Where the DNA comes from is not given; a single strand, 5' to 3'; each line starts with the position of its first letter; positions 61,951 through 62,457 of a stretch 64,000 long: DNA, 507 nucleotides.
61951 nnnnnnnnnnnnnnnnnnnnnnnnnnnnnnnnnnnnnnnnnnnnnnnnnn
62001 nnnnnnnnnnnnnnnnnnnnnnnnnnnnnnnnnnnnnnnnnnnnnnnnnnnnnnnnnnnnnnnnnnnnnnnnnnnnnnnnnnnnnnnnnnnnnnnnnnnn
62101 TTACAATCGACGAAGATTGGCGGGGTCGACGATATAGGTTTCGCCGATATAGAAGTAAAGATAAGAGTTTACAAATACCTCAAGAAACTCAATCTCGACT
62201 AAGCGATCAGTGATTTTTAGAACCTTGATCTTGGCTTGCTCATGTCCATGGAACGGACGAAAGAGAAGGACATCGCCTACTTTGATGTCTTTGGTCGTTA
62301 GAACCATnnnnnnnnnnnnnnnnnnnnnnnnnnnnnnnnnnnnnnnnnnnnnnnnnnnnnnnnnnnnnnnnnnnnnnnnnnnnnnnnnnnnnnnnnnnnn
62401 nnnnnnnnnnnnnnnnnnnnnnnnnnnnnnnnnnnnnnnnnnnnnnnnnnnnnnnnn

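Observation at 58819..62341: The 16S-23S spacer is split by 3.5 kb of protein-coding genes between tRNA-Ile and tRNA-Ala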

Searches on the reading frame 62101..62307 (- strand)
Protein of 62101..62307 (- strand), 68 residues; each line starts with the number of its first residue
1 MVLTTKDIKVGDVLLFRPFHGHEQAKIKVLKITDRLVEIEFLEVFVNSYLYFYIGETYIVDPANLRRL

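Call 6: search_protein_families(library=pfam, proteins=[window:62101-62307:-], max_evalue=0.01)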
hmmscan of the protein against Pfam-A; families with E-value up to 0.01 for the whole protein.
window:62101-62307:- (68 aa): 0 families

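Call 60: search_protein_families(library=ncbifam, proteins=[window:62101-62307:-], max_evalue=0.01)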
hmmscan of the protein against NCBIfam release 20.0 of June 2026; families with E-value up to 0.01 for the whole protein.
window:62101-62307:- (68 aa): 0 families

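Call 73: search_protein_representatives(protein=window:62101-62307:-)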
Query: 68 residues. Proteins with E-value up to 0.001 (for the whole library): 1; up to 1e-10: 1; up to 1e-30: 1. The best 1 are listed.
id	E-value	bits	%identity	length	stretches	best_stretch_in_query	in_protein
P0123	1.8e-37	141.7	100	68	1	1-68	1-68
